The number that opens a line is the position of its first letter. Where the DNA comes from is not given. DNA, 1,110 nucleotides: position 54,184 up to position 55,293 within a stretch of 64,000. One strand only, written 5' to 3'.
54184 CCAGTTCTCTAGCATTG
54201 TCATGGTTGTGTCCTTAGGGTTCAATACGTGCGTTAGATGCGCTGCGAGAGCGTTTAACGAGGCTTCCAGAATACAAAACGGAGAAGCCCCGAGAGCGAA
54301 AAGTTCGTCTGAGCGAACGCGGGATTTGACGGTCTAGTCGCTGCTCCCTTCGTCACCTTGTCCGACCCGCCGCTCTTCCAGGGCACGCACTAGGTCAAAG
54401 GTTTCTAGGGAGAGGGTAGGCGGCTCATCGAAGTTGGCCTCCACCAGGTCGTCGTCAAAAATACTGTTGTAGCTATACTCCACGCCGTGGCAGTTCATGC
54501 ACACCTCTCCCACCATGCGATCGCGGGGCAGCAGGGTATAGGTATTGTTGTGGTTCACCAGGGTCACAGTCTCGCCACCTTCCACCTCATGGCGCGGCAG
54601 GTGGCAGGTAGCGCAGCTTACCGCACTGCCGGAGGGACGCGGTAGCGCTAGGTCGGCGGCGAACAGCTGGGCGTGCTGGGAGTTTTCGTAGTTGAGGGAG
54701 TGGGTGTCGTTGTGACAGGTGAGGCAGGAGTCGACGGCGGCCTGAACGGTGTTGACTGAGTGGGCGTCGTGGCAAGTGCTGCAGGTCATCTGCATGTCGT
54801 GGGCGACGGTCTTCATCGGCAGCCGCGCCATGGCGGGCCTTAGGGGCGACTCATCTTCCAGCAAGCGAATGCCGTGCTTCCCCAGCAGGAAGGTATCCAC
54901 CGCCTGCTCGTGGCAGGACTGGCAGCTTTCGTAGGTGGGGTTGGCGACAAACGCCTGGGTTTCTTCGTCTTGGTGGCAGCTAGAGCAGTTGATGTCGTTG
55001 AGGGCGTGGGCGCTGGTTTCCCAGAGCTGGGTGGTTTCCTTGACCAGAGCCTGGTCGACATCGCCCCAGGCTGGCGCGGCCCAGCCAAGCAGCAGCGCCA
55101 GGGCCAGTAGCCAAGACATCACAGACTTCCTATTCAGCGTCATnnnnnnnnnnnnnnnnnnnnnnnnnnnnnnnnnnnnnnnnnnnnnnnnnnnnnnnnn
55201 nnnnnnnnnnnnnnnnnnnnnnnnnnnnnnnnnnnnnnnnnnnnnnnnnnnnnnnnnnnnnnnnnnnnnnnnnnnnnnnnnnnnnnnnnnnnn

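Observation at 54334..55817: NapC/NrfH-like membrane tetraheme plus periplasmic hexaheme cytochrome c, translationally coupled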

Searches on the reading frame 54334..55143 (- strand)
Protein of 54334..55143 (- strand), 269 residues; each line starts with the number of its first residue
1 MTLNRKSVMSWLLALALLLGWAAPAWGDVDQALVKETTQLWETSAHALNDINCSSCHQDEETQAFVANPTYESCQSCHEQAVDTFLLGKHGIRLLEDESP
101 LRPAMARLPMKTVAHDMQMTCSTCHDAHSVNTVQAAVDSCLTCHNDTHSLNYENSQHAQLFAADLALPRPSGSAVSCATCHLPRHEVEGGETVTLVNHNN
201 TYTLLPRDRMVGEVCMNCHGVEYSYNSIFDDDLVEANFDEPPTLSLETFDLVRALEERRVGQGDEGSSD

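Call 5: search_protein_families(library=pfam, proteins=[window:54334-55143:-], max_evalue=0.1)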
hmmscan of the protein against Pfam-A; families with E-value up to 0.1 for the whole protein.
window:54334-55143:- (269 aa): 8 families
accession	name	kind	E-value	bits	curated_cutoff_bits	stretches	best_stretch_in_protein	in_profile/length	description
PF14537.11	Cytochrom_c3_2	-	6.3e-11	43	25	2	46-81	2-36/79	Cytochrome c3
PF14522.11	Cytochrome_C7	-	3.2e-08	33.7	24.8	2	47-79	9-49/67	Cytochrome c7 and related cytochrome c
PF22113.1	Mtrc-MtrF_II-IV_dom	-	6.8e-08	32.7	30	1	50-223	6-167/176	Outer membrane cytochrome MtrC/MtrF-like, domains II/IV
PF09699.15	Paired_CXXCH_1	-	4.4e-05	23.5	20.6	1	51-81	7-39/41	Doubled CXXCH motif (Paired_CXXCH_1)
PF02085.21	Cytochrom_CIII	-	4.8e-05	24.1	22.9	1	105-182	18-83/101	Class III cytochrome C family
PF13435.11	Cytochrome_C554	-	0.00073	20.9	20.8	0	73-127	1-57/84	Cytochrome c554 and c-prime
PF02335.20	Cytochrom_C552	-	0.023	14.1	24.1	1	174-220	244-283/438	Cytochrome c552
PF13442.11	Cytochrome_CBB3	-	0.027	15.2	27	0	46-60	7-21/68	Cytochrome C oxidase, cbb3-type, subunit III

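Call 6: search_protein_families(library=ncbifam, proteins=[window:54334-55143:-], max_evalue=0.1)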
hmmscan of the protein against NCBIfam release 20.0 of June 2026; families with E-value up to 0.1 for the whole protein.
window:54334-55143:- (269 aa): 10 families
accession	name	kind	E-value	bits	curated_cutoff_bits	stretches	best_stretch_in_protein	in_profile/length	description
TIGR03508.1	decahem_SO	subfamily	4.4e-11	42.7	192.2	2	36-84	80-130/258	DmsE family decaheme c-type cytochrome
NF041028.1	decahem_GSU2203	exception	4.6e-10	39.2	325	2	37-146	112-209/317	GSU2203 family decaheme c-type cytochrome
NF047727.1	4hemeCytCCctA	equivalog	6.2e-08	32.8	180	2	45-80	33-66/109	tetraheme c-type cytochrome CctA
NF041781.1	mnquin_red_QrcA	equivalog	9.1e-08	31.9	180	1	33-81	23-74/174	menaquinone reductase multiheme cytochrome c subunit QrcA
NF045713.1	CxxCH_16_HmcA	equivalog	0.00095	17.9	400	1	50-181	111-233/541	sulfate respiration complex hexadecaheme cytochrome HmcA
TIGR03507.1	decahem_SO1788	subfamily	0.0013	17.3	209.3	1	46-81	239-279/672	OmcA/MtrC family decaheme c-type cytochrome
NF040968.1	FeS_ExtO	equivalog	0.003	16.4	200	1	12-85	4-76/416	selenite/tellurite reduction operon b-type cytochrome iron-sulfur cluster-binding subunit ExtO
NF040967.1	cytc_ExtN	equivalog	0.0044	15.9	200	1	12-85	4-76/415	selenite/tellurite reduction operon c-type cytochrome ExtN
NF004633.0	PRK05978.1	subfamily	0.05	12.9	187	0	110-148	26-64/149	hypothetical protein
TIGR02605.1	CxxC_CxxC_SSSS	subfamily_domain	0.1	12.7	31.3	1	52-83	7-38/52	FmdB family zinc ribbon protein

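Call 7: find_homologous_proteins(query=window:54334-55143:-)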
Query window:54334-55143:- (269 aa): 803 proteins with E <= 0.001 among 2181 candidates; the best 120 are listed.
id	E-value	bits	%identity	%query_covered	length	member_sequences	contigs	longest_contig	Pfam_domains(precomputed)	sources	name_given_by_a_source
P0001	2.1e-153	527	86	99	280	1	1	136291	PF09699.16,PF14537.12,PF02085.22,PF14522.12,PF22113.2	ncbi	ncbi:MAG: cytochrome c3 family protein [Elainellaceae cyanobacterium]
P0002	1.0e-152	525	88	96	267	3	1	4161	PF09699.16,PF14537.12,PF02085.22,PF14522.12,PF22113.2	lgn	-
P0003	5.5e-150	516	83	100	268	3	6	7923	PF14537.12,PF14522.12,PF22113.2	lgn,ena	-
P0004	5.7e-140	483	79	97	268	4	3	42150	PF14537.12,PF14522.12,PF22113.2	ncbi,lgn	-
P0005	9.3e-140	482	82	91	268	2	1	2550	PF09699.16,PF14537.12,PF14522.12,PF22113.2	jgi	jgi:hypothetical protein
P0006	4.0e-138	477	83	91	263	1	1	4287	PF09699.16,PF14537.12,PF14522.12,PF22113.2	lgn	-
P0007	1.3e-137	475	78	98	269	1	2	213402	PF14537.12,PF14522.12,PF22113.2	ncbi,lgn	ncbi:MAG: hypothetical protein AAF215_07220 [Cyanobacteria bacterium P01_A01_bin.123]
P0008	1.6e-137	475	79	93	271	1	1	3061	PF09699.16,PF14537.12,PF14522.12,PF22113.2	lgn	-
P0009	5.7e-137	473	80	91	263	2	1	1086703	PF14537.12,PF14522.12,PF22113.2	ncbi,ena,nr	ncbi:MAG: cytochrome c3 family protein [Leptolyngbya sp. SIO1E4]|nr:cytochrome c3 family protein [Le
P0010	5.7e-137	473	76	97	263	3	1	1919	PF14537.12,PF14522.12,PF22113.2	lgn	-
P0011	7.8e-137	473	79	96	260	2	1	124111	PF09699.16,PF14537.12,PF14522.12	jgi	jgi:hypothetical protein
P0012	7.1e-136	470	77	96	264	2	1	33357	PF14537.12,PF14522.12,PF22113.2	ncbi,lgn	ncbi:MAG: cytochrome c3 family protein [Cyanobacteria bacterium P01_F01_bin.86]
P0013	1.0e-134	466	79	91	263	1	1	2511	PF09699.16,PF14537.12,PF14522.12,PF22113.2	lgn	-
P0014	1.6e-134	465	79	91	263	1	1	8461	PF14537.12,PF14522.12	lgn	-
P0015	4.0e-134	464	79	91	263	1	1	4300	PF09699.16,PF14537.12,PF14522.12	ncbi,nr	ncbi:MAG: hypothetical protein F6K42_23395 [Leptolyngbya sp. SIO1D8]|nr:hypothetical protein [Leptol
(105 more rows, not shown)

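Call 12: find_encoding_contigs(protein=P0009, flank=10000, max_places=2)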
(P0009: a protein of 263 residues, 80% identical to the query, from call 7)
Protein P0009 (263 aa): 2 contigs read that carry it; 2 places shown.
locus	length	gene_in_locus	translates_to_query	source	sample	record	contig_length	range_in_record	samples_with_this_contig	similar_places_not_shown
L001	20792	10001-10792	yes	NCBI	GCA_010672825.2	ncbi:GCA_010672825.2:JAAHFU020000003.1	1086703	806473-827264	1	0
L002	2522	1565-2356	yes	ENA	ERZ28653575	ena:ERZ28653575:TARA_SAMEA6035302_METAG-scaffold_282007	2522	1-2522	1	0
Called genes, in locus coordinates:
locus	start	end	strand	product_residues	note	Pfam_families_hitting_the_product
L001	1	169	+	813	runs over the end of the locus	-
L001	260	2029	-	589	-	PF11850:DUF3370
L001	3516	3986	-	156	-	PF00355:Rieske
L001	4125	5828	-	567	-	PF01578:Cytochrom_C_asm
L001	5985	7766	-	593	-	PF05140:ResB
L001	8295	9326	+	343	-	PF00042:Globin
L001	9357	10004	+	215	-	PF14537:Cytochrom_c3_2 (weak)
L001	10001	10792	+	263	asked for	PF22113:Mtrc-MtrF_II-IV_dom (faint), PF14522:Cytochrome_C7 (faint), PF14537:Cytochrom_c3_2 (faint)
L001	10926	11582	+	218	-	PF11845:Tll0287-like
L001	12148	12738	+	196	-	PF14358:DUF4405 (faint)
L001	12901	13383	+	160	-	PF00085:Thioredoxin, PF13098:Thioredoxin_2 (weak), PF13899:Thioredoxin_7, PF13905:Thioredoxin_8 (faint)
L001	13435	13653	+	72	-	-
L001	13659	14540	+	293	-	PF04187:Cofac_haem_bdg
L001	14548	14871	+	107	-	-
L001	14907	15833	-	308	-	-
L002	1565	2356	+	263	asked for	PF22113:Mtrc-MtrF_II-IV_dom (faint), PF14522:Cytochrome_C7 (faint), PF14537:Cytochrom_c3_2 (faint)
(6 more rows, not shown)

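Call 17: find_related_loci(query=A1, collection=genome_contigs, flank=10000)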
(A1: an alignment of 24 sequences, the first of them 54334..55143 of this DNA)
Query A1 (269 aa) in genome_contigs; peptide patterns used: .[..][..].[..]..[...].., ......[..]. (x = any residue, [..] = any of these).
314 stretches matched a pattern; 294 encode a relative of the query (tblastn E <= 1e-3); the best 80 are kept; 80 distinct loci.
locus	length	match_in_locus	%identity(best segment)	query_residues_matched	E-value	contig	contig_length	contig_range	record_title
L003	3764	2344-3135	87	1-263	1e-162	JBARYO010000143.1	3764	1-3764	MAG: Elainellaceae cyanobacterium isolate MFD12159_ilm_asm_bin36 k127_213984, whole genome shotgun sequence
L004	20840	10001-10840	86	1-265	2e-154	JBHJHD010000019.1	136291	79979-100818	MAG: Elainellaceae cyanobacterium isolate sb_S3C1527_1 S3Ck141_612861, whole genome shotgun sequence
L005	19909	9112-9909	79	6-265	4e-143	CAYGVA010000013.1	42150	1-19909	MAG TPA_asm: uncultured Leptolyngbya sp. isolate ERP117304_co3_78 genome assembly, contig: NODE_1381_length_42150_cov_90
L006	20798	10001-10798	78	6-269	7e-141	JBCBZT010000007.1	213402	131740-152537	MAG: Cyanobacteria bacterium P01_A01_bin.123 k141_767891_length_213402_cov_37.2579, whole genome shotgun sequence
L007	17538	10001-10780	78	6-263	3e-140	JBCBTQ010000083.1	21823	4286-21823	MAG: Cyanobacteria bacterium J06639_14 NODE_83_length_21823_cov_20.485515, whole genome shotgun sequence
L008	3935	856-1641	76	6-265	2e-142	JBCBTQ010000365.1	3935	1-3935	MAG: Cyanobacteria bacterium J06639_14 NODE_365_length_3935_cov_17.884137, whole genome shotgun sequence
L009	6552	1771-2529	78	19-265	8e-136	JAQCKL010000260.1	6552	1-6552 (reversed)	MAG: Cyanobacteriota bacterium isolate casp40-mb.69 NODE_27218_length_6552_cov_0.067565, whole genome shotgun sequence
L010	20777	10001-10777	79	6-262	2e-135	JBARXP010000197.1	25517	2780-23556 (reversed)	MAG: Elainellaceae cyanobacterium isolate MFD12135_ilm_asm_bin27 k127_1824, whole genome shotgun sequence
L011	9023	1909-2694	76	6-264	3e-134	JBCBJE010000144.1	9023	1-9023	MAG: Cyanobacteria bacterium J06626_18 k141_126061_length_9023_cov_13.0000, whole genome shotgun sequence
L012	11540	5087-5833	78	21-265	7e-132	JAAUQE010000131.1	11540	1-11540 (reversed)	MAG: Leptolyngbya sp. RL_3_1 NODE_863_length_11540_cov_2.432226, whole genome shotgun sequence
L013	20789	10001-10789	76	5-267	2e-131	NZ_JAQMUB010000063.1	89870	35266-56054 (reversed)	Oscillatoria sp. CS-180 k141_10670, whole genome shotgun sequence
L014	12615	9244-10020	75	6-262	4e-131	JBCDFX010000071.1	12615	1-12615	MAG: Cyanobacteria bacterium P01_H01_bin.119 k141_3008298_length_12615_cov_20.7849, whole genome shotgun sequence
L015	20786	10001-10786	75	6-265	6e-128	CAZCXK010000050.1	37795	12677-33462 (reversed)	MAG TPA_asm: uncultured bacterium isolate SRP072547_co1_340 genome assembly, contig: NODE_1223_length_37795_cov_13.64006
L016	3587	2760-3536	71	6-262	4e-130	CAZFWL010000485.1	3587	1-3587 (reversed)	MAG TPA_asm: uncultured Halomicronema sp. isolate SRP135972_co1_221 genome assembly, contig: NODE_46620_length_3587_cov_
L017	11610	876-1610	76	23-265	2e-126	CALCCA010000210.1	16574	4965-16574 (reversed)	MAG TPA_asm: uncultured Halomicronema sp. isolate SRR3401481_bin.65_CONCOCT_v1.1_MAG genome assembly, contig: ERZ1740060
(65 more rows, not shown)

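Call 19: predict_structure(alignment_id=A1)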
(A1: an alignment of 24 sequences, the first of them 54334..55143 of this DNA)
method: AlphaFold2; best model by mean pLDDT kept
length: 269 residues; sequences in the alignment: 24
mean_pLDDT: 44.5   pTM: 0.32
mean pLDDT of the five models: 44.5, 41.7, 41.3, 40.6, 39.3
residues with pLDDT >= 90: 2; 70-90: 16; 50-70: 50; < 50: 201
segments of 3 or more residues with pLDDT < 50: 26-29, 33-35, 37-58, 65-68, 72-107, 120-123, 125-138, 150-153, 155-161, 164-189, 194-256, 265-269
pLDDT, mean of each block of 10 residues (from residue 1): 76 82 49 46 32 42 54 39 29 36 45 63 46 47 54 46 43 33 44 47 29 25 31 37 34 45 46
secondary structure, 60 per line:
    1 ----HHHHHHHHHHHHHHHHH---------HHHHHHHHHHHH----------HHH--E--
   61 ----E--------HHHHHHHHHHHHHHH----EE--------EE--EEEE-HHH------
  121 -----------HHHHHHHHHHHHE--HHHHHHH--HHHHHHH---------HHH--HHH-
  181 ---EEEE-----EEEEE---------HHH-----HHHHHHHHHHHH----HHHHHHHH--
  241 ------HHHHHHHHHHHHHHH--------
elements in order: H5-21 H31-42 H74-88 E107-110 H132-143 H147-153 H156-162 E184-187 E193-197 H215-226 H231-238 H247-261

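Call 20: search_solved_structures(query=A1, max_evalue=1, show_alignments=2)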
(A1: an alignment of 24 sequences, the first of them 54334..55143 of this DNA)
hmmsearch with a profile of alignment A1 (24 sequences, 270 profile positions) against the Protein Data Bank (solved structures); distinct sequences matched with E-value up to 1: 28.
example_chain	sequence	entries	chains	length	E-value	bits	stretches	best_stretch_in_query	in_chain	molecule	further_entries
6h5l_A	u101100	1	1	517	3e-07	33.4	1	37-182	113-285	Similar to hydroxylamine oxidoreductase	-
9l08_A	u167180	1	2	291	3.1e-05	26.8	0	31-84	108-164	Covalently Connected Cytochrome c555 trimer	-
2j7a_A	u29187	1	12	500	9.1e-05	25.3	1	171-227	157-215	CYTOCHROME C NITRITE REDUCTASE NRFA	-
2vr0_A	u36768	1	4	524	0.0001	25.1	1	171-227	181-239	CYTOCHROME C NITRITE REDUCTASE, CATALYTIC SUBUNIT NFRA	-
3ubr_A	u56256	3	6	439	0.00058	22.6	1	38-89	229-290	Cytochrome c-552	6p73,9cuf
8k9e_A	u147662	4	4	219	0.00066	22.5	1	30-145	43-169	Cytochrome c7-like domain-containing protein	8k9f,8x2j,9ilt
6r2q_A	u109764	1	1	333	0.0015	21.3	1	38-80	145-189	Cystathionine beta-synthase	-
1qdb_A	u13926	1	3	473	0.013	18.3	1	171-221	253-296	CYTOCHROME C NITRITE REDUCTASE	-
6btm_A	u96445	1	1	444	0.013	18.2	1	40-81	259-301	Alternative Complex III subunit A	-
4qo5_A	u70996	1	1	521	0.018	17.8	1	119-200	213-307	Hypothetical multiheme protein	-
1kwj_A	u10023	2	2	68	0.031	17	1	107-147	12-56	cytochrome c7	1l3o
6lod_A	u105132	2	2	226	0.032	16.9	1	44-82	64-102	MULTIHEME_CYTC domain-containing protein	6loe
1ehj_A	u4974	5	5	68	0.034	16.9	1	108-147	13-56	CYTOCHROME C7 | CYTOCHROME C551.5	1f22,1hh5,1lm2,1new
3owm_A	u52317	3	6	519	0.039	16.6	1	172-221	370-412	Eight-heme nitrite reductase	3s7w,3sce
3rkh_A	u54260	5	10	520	0.04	16.6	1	172-221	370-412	Eight-heme nitrite reductase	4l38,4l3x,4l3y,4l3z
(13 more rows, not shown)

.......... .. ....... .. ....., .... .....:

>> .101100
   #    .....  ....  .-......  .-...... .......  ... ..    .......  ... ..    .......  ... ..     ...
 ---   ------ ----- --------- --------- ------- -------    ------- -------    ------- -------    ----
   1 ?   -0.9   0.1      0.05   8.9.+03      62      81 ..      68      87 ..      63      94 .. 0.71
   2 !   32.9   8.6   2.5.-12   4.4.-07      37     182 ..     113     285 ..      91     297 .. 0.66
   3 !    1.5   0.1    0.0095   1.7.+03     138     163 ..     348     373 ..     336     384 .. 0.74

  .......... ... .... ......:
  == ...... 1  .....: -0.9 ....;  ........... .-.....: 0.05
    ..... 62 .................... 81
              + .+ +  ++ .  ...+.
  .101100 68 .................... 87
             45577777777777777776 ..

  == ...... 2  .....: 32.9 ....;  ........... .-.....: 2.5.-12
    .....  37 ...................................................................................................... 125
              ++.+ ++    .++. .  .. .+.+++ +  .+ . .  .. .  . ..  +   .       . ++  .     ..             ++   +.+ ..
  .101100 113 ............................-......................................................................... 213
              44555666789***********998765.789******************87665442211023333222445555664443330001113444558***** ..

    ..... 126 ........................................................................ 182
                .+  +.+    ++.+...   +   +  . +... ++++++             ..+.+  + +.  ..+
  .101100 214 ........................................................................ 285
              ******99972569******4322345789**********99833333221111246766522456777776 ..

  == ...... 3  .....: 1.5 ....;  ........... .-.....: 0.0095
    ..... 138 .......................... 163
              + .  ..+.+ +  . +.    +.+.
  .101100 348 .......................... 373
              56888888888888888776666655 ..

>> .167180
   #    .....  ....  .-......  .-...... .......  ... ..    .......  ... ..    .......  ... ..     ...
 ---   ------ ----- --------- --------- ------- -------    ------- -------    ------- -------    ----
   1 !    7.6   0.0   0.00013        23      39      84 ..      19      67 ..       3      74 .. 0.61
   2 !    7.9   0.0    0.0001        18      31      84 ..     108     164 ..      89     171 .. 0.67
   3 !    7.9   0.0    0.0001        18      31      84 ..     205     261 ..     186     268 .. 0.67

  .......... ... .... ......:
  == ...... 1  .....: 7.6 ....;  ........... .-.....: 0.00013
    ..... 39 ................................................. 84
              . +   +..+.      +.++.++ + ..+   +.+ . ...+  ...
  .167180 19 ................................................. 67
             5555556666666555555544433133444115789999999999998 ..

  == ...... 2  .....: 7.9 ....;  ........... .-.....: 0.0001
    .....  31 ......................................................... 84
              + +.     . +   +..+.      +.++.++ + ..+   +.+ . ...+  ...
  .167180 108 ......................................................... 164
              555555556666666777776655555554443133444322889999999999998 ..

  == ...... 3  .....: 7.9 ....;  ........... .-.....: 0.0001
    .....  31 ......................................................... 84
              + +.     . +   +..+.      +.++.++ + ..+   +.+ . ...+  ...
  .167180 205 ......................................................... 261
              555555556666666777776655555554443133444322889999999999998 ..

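Call 28: search_protein_representatives(alignment_id=A1)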
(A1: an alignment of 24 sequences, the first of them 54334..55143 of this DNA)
Query: 24 sequences, 270 profile positions. Proteins with E-value up to 0.001 (for the whole library): 379; up to 1e-10: 197; up to 1e-30: 104. The best 150 are listed.
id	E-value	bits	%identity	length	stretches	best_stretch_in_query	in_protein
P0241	1.3e-120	418.4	-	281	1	6-266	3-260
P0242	8.0e-74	264.9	-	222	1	20-172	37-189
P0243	2.5e-72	260.0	-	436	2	36-261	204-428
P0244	1.2e-70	254.5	-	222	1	7-180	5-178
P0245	5.5e-68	245.7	-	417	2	35-252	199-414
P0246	2.4e-65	237.1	-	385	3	35-265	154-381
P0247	4.9e-65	236.1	-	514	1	26-259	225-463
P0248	1.1e-64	235.0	-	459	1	31-257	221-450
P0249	1.0e-63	231.8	-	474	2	31-256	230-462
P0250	3.7e-63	229.9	-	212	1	134-266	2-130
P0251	1.5e-62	227.9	-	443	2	33-259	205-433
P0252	1.8e-61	224.3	-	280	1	37-265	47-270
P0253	2.1e-61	224.2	-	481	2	36-264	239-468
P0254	2.9e-61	223.7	-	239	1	38-256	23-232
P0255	1.9e-60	221.0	-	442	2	34-254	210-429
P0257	8.3e-60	218.9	-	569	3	38-262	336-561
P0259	2.1e-59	217.6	-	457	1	29-254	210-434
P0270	9.0e-56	205.7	-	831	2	37-265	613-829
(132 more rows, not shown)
